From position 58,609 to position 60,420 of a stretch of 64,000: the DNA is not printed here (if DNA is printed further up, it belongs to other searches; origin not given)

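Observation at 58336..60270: HxlR regulator divergently paired with a radical SAM/SPASM maturase of unknown substrate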

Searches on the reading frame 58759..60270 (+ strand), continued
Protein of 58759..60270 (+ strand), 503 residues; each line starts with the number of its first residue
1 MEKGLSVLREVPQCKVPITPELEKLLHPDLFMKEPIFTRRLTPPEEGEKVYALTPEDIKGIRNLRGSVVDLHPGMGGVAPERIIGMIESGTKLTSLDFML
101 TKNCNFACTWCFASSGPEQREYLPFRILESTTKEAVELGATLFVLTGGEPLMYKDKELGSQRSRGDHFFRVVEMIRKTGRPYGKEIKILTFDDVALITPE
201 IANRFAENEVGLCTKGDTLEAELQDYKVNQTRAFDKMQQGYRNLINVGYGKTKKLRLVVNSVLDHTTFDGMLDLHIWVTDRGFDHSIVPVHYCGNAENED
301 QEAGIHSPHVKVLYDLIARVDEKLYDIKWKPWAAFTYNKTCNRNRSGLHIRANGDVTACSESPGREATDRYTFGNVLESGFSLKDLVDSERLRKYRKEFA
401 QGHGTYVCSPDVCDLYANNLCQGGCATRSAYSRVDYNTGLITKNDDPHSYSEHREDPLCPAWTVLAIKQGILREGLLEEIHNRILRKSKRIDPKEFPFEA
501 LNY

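Call 12: find_encoding_contigs(protein=P0069, flank=10000, max_places=2)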
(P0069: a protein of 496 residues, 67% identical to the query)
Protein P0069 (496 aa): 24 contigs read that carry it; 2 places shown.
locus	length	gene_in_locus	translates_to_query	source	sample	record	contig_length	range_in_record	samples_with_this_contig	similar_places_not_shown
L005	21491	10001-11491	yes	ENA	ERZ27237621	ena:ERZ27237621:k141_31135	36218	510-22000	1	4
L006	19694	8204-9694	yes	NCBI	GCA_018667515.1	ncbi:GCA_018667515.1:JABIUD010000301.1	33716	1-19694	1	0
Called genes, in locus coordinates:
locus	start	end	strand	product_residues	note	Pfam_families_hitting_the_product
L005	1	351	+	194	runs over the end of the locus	PF13580:SIS_2, PF01380:SIS (faint)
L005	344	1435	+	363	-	PF04055:Radical_SAM, PF13186:SPASM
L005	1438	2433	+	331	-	PF01370:Epimerase, PF04321:RmlD_sub_bind (weak), PF16363:GDP_Man_Dehyd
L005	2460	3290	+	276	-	PF00456:Transketolase_N, PF13292:DXP_synthase_N, PF00676:E1_dh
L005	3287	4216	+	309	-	PF02779:Transket_pyr, PF02780:Transketolase_C, PF22613:Transketolase_C_1 (weak)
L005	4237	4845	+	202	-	-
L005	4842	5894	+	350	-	PF01636:APH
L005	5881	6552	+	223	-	PF13489:Methyltransf_23, PF01209:Ubie_methyltran, PF07021:MetW (weak), PF13847:Methyltransf_31, PF08241:Methyltransf_11, PF08242:Methyltransf_12, PF13649:Methyltransf_25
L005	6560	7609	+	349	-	PF08240:ADH_N, PF16912:Glu_dehyd_C, PF00107:ADH_zinc_N, PF13602:ADH_zinc_N_2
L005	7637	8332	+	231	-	PF13489:Methyltransf_23, PF08241:Methyltransf_11, PF08242:Methyltransf_12, PF13649:Methyltransf_25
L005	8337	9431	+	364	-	PF00155:Aminotran_1_2 (weak), PF01041:DegT_DnrJ_EryC1, PF01212:Beta_elim_lyase (weak), PF00266:Aminotran_5 (weak)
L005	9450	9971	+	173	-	PF01583:APS_kinase, PF24883:NPHP3_N (weak)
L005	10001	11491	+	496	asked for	PF04055:Radical_SAM, PF13186:SPASM (weak)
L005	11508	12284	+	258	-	PF00483:NTP_transferase (weak), PF12804:NTP_transf_3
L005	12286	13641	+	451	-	-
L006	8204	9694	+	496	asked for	PF04055:Radical_SAM, PF13186:SPASM (weak)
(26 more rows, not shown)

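Call 14: find_related_loci(query=window:58759-60270:+, collection=genome_contigs, flank=10000)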
Query window:58759-60270:+ (503 aa) in genome_contigs; peptide patterns used: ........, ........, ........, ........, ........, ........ (x = any residue, [..] = any of these).
41 stretches matched a pattern; 9 encode a relative of the query (tblastn E <= 1e-3); 9 distinct loci.
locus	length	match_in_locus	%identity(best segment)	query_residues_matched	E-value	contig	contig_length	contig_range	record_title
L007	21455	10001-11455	70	15-498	0e+0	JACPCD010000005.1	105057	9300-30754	MAG: Candidatus Woesearchaeota archaeon isolate NC_groundwater_274_Ag_S-0.2um_44_14 S5_GD2017_2_S2_scaffold_200, whole g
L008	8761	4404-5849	69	14-494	0e+0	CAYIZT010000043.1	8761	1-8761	MAG TPA_asm: uncultured Methanosarcinales archaeon isolate ERP119705_co9_54 genome assembly, contig: NODE_11518_length_8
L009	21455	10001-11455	70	15-499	0e+0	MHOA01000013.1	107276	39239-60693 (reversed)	MAG: Candidatus Ryanbacteria bacterium RIFCSPLOWO2_12_FULL_44_26 rifcsplowo2_12_scaffold_96, whole genome shotgun sequen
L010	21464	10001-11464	67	11-497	0e+0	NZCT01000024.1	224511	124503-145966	MAG: archaeon isolate ARS1176 MHASMcontig_671766, whole genome shotgun sequence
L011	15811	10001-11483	72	9-499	0e+0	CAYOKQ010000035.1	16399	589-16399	MAG TPA_asm: uncultured Methanosarcinales archaeon isolate binchicken_co125_1105 genome assembly, contig: NODE_7150_leng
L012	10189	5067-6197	73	15-390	0e+0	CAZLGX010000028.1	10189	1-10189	MAG TPA_asm: uncultured Methanosarcinales archaeon isolate SRP269290_co3_950 genome assembly, contig: NODE_8452_length_1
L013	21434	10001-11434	70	15-492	0e+0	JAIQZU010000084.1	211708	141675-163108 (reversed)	MAG: Candidatus Scalindua sp. isolate OFTM1 OFTM1_83, whole genome shotgun sequence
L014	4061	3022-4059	69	3-351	3e-171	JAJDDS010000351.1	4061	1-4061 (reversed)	MAG: Phycisphaerae bacterium isolate OFTM321 OFTM321_350, whole genome shotgun sequence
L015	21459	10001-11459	72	15-502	0e+0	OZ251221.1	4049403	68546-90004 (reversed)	MAG: bacterium isolate 32a2cbb7-c6c8-45cd-829d-ddd1ef6a6eb2 genome assembly, chromosome: 1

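Call 15: find_encoding_contigs(protein=P0081, flank=10000, max_places=1)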
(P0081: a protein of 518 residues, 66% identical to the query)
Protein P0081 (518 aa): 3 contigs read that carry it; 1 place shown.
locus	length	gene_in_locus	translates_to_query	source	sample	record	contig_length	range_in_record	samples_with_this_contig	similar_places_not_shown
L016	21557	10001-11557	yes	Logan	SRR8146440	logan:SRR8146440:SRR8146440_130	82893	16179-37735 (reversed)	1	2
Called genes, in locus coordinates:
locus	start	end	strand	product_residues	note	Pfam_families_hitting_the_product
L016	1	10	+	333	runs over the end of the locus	PF01408:GFO_IDH_MocA, PF02894:GFO_IDH_MocA_C, PF22725:GFO_IDH_MocA_C3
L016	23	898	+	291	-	PF00535:Glycos_transf_2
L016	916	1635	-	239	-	PF02224:Cytidylate_kin, PF13189:Cytidylate_kin2 (weak), PF13207:AAA_17 (faint)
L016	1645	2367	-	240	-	PF01066:CDP-OH_P_transf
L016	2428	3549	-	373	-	PF00465:Fe-ADH, PF13685:Fe-ADH_2 (weak), PF25137:ADH_Fe_C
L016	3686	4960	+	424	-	PF02558:ApbA (weak), PF03446:NAD_binding_2 (weak), PF03721:UDPG_MGDP_dh_N, PF00984:UDPG_MGDP_dh, PF03720:UDPG_MGDP_dh_C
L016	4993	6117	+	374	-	PF03102:NeuB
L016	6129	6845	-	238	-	PF02348:CTP_transf_3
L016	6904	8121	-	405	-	PF02350:Epimerase_2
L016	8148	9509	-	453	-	PF13560:HTH_31 (faint), PF01381:HTH_3 (weak)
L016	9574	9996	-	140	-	PF01638:HxlR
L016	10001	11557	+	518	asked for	PF04055:Radical_SAM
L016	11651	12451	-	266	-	PF00528:BPD_transp_1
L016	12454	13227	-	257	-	PF02463:SMC_N (weak), PF13555:AAA_29 (weak), PF00005:ABC_tran, PF13304:AAA_21 (faint)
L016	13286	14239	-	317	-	PF12974:Phosphonate-bd, PF09084:NMT1, PF12727:PBP_like (faint)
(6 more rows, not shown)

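Call 16: find_encoding_contigs(protein=P0086, flank=10000, max_places=1)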
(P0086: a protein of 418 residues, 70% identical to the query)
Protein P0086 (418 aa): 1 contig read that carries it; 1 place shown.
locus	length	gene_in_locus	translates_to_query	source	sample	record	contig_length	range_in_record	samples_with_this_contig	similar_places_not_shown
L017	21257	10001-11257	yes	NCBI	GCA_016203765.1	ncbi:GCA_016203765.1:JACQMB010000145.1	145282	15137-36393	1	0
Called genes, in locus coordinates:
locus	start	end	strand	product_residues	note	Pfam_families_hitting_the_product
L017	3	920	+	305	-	PF01370:Epimerase, PF04321:RmlD_sub_bind, PF16363:GDP_Man_Dehyd, PF02719:Polysacc_synt_2, PF07993:NAD_binding_4 (weak)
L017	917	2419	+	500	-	-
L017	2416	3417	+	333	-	PF01408:GFO_IDH_MocA, PF22725:GFO_IDH_MocA_C3, PF02894:GFO_IDH_MocA_C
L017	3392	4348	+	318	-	PF13489:Methyltransf_23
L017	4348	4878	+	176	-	PF01583:APS_kinase, PF13238:AAA_18, PF13671:AAA_33 (weak)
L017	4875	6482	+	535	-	PF13714:PEP_mutase, PF00483:NTP_transferase (faint), PF12804:NTP_transf_3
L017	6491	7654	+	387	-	PF02776:TPP_enzyme_N, PF02775:TPP_enzyme_C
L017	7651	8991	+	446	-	PF13560:HTH_31 (faint), PF07883:Cupin_2 (faint)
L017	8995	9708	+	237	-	PF00483:NTP_transferase, PF12804:NTP_transf_3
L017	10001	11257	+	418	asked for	PF04055:Radical_SAM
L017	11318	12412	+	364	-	PF00465:Fe-ADH, PF13685:Fe-ADH_2 (weak), PF25137:ADH_Fe_C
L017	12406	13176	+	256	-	PF03328:HpcH_HpaI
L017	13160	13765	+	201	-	PF00702:Hydrolase, PF12710:HAD, PF13419:HAD_2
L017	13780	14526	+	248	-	PF00106:adh_short, PF13561:adh_short_C2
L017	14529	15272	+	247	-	PF00106:adh_short, PF01370:Epimerase, PF08659:KR, PF23441:SDR, PF13561:adh_short_C2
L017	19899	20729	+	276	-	PF04055:Radical_SAM, PF13186:SPASM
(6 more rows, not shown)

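Call 17: find_encoding_contigs(protein=P0062, flank=10000, max_places=1)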
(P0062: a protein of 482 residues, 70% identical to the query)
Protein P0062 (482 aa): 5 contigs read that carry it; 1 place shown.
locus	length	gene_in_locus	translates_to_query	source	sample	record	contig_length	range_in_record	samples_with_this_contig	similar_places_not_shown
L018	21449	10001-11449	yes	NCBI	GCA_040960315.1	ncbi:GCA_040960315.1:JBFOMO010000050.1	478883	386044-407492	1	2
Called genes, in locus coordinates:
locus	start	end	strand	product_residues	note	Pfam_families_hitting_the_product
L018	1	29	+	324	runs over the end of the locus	PF01073:3Beta_HSD, PF01370:Epimerase, PF02719:Polysacc_synt_2 (weak), PF04321:RmlD_sub_bind, PF16363:GDP_Man_Dehyd, PF07993:NAD_binding_4 (weak)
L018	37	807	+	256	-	PF00535:Glycos_transf_2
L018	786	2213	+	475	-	-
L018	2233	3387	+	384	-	PF00534:Glycos_transf_1, PF13692:Glyco_trans_1_4, PF13524:Glyco_trans_1_2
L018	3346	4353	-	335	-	PF00953:Glycos_transf_4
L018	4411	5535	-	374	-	PF00465:Fe-ADH, PF13685:Fe-ADH_2 (weak), PF25137:ADH_Fe_C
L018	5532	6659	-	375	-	PF02776:TPP_enzyme_N (weak), PF02775:TPP_enzyme_C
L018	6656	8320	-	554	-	PF13714:PEP_mutase, PF12804:NTP_transf_3 (faint)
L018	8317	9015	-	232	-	-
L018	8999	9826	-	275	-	PF00483:NTP_transferase (faint), PF12804:NTP_transf_3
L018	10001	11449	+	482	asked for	PF04055:Radical_SAM, PF13186:SPASM (faint)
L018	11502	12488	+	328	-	PF04422:FrhB_FdhB_N, PF04432:FrhB_FdhB_C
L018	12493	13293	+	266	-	PF01209:Ubie_methyltran, PF13489:Methyltransf_23, PF13847:Methyltransf_31, PF08241:Methyltransf_11, PF08242:Methyltransf_12, PF13649:Methyltransf_25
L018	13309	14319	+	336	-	PF04055:Radical_SAM, PF13186:SPASM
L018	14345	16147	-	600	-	PF13231:PMT_2 (weak)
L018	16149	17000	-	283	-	PF00535:Glycos_transf_2, PF13641:Glyco_tranf_2_3 (weak)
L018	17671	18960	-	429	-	-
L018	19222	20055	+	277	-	-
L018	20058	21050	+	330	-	PF01522:Polysacc_deac_1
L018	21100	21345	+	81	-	-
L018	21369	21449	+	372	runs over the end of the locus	PF00364:Biotin_lipoyl (weak), PF00198:2-oxoacid_dh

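Call 32: search_solved_structures(query=A1, max_evalue=1, show_alignments=0)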
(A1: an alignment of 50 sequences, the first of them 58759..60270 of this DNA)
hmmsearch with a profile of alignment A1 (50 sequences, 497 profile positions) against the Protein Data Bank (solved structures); distinct sequences matched with E-value up to 1: 24.
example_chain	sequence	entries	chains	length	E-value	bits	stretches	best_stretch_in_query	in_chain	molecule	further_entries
2fb2_A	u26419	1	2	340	2.6e-07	32.8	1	85-153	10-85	Molybdenum cofactor biosynthesis protein A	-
1tv7_A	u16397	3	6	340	3.1e-07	32.6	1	85-153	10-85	Molybdenum cofactor biosynthesis protein A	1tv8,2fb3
8vpo_A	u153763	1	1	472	1.8e-05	26.8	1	78-264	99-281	Radical SAM core domain-containing protein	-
6efn_A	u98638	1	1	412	3.7e-05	25.7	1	92-183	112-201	Sporulation killing factor maturation protein SkfB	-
8wm2_A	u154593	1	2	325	0.00031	22.7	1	96-152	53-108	Fe-S radical SAM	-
9dfn_A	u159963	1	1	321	0.0011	20.9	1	87-150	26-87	Radical SAM core domain-containing protein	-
9dfu_A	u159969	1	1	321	0.0021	19.9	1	87-150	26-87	Radical SAM core domain-containing protein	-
7n7h_A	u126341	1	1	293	0.0029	19.5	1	90-148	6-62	VIPERIN-LIKE ENZYME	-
5vsl_A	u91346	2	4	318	0.0053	18.6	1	89-148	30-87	Radical S-adenosyl methionine domain-containing protein 2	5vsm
6q2p_A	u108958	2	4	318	0.0053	18.6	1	89-148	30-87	Radical S-adenosyl methionine domain-containing protein 2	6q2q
7vob_C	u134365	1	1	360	0.0096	17.8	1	95-152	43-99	Cytosylglucuronate decarboxylase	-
7voc_C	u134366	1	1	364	0.0097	17.7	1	95-152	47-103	Cytosylglucuronate decarboxylase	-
8ai6_A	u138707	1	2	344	0.018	16.9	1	95-147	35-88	Putative peptide biosynthesis protein YydG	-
8ai3_A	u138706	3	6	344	0.024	16.4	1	95-147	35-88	Putative peptide biosynthesis protein YydG | Radical SAM core domain-containing protein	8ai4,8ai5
8ai1_A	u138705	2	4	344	0.024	16.4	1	95-147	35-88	Putative peptide biosynthesis protein YydG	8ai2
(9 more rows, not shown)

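Call 34: predict_structure(alignment_id=A1)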
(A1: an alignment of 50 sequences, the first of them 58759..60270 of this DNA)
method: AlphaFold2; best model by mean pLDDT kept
length: 503 residues; sequences in the alignment: 50
mean_pLDDT: 87.7   pTM: 0.90
mean pLDDT of the five models: 87.7, 87.7, 85.9, 85.6, 84.4
residues with pLDDT >= 90: 300; 70-90: 155; 50-70: 35; < 50: 13
segments of 3 or more residues with pLDDT < 50: 1-8, 73-77
pLDDT, mean of each block of 10 residues (from residue 1): 46 87 89 88 94 91 70 52 83 92 82 79 96 96 86 94 95 97 92 93 97 92 92 96 97 90 92 97 90 62 82 97 95 82 82 90 83 95 96 90 88 89 73 91 85 87 95 96 97 93 59
secondary structure, 60 per line:
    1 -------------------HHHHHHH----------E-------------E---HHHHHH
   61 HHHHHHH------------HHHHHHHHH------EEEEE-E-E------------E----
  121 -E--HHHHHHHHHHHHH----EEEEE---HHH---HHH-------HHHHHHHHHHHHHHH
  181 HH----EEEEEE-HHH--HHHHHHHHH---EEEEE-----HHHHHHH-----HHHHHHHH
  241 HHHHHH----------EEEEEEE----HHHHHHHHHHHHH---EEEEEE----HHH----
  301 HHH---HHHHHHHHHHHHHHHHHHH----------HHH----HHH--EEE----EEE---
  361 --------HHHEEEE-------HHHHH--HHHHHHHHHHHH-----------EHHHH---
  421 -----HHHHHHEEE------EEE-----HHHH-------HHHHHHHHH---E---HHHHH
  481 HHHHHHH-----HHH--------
elements in order: H20-26 H55-67 H80-88 E95-99 H125-137 E142-146 H166-182 E187-192 H199-207 E211-215 H221-227 H233-246 E257-263 H268-280 E284-289 H307-325 E348-350 E355-357 E372-375 H383-387 H390-401 H414-417 H426-431 E432-434 E441-443 H449-452 H460-468 H476-487

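Call 44: find_encoding_contigs(protein=P0110, flank=10000, max_places=1)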
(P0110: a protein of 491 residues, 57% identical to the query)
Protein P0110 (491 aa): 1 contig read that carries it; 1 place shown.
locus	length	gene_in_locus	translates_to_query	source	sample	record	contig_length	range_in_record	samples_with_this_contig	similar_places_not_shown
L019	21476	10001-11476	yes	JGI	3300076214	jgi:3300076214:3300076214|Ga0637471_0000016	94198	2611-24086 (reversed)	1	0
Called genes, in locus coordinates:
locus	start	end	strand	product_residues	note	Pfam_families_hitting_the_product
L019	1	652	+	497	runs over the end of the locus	PF07690:MFS_1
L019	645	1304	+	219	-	PF01814:Hemerythrin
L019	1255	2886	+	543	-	PF07690:MFS_1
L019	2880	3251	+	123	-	PF13187:Fer4_9 (faint), PF00037:Fer4 (weak), PF12838:Fer4_7 (weak)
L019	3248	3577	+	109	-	-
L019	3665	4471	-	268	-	PF13487:HD_5, PF01966:HD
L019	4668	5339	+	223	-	PF01863:YgjP-like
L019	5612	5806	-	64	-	-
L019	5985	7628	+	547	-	PF00005:ABC_tran, PF02463:SMC_N (faint), PF13304:AAA_21 (faint), PF12848:ABC_tran_Xtn, PF00005:ABC_tran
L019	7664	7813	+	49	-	-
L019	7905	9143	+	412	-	PF05970:PIF1, PF13086:AAA_11 (faint), PF13245:AAA_19, PF13604:AAA_30, PF01443:Viral_helicase1 (faint), PF13401:AAA_22 (faint)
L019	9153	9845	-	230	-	PF08241:Methyltransf_11 (faint), PF08242:Methyltransf_12 (faint), PF13489:Methyltransf_23, PF13847:Methyltransf_31 (faint)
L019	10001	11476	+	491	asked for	PF04055:Radical_SAM, PF13186:SPASM (weak)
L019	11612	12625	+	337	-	PF04055:Radical_SAM, PF06463:Mob_synth_C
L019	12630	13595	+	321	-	PF01967:MoaC, PF00994:MoCF_biosynth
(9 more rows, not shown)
